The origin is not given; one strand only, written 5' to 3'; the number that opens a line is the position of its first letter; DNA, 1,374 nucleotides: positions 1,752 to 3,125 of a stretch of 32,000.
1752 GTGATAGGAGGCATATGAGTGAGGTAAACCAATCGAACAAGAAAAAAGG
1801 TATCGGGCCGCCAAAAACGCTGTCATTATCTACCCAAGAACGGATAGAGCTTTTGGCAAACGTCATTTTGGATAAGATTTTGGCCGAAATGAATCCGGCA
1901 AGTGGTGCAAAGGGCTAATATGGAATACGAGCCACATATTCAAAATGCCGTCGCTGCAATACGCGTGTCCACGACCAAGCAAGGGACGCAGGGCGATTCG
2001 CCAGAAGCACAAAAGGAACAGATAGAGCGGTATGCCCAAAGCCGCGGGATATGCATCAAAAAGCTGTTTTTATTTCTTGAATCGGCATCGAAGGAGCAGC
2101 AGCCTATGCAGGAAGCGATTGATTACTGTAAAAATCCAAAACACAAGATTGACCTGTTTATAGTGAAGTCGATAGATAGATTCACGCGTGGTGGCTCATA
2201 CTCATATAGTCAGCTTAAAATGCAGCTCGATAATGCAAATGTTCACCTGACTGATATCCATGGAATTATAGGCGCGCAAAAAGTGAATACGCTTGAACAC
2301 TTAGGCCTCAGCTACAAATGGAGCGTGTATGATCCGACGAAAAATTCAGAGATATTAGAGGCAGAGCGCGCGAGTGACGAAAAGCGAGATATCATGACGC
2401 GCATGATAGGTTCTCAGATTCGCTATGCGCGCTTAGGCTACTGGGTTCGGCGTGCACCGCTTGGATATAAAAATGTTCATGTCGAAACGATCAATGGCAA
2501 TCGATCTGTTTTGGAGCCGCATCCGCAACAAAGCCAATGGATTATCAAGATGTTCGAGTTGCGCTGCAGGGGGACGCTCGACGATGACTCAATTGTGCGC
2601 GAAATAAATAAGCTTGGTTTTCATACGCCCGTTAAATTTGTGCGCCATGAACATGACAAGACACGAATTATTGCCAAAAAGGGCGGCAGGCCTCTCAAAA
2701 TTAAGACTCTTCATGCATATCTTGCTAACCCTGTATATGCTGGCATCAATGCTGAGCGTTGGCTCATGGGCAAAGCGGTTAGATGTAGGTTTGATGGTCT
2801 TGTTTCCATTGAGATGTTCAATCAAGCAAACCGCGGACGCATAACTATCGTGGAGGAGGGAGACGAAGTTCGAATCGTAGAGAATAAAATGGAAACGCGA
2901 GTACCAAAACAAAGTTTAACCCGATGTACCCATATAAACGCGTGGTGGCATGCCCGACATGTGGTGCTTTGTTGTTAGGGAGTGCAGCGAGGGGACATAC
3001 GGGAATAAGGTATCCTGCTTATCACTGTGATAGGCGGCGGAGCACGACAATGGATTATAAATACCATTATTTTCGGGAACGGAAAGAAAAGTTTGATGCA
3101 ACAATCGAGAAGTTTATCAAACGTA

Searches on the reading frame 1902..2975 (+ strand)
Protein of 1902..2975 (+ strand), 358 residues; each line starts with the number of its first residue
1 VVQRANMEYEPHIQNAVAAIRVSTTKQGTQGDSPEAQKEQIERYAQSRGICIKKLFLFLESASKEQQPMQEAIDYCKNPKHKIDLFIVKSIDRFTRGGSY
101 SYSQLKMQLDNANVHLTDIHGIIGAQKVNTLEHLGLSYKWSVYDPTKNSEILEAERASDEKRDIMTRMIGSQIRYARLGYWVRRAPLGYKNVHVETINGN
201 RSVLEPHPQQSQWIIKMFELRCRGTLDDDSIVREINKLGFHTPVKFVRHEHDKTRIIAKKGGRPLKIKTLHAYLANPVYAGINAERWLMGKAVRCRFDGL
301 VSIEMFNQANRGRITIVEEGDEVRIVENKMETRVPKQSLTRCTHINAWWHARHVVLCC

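Call 5: search_protein_families(library=pfam, proteins=[window:1902-2975:+], max_evalue=0.1)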
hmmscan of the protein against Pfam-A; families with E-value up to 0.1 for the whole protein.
window:1902-2975:+ (358 aa): 2 families
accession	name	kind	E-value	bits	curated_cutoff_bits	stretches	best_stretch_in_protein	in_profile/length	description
PF00239.26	Resolvase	-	5.8e-12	46.4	23.3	1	17-120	2-100/145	Resolvase, N terminal domain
PF24397.1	VNG_1110C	-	0.062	13.6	27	0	247-275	36-59/66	VNG_1110C-like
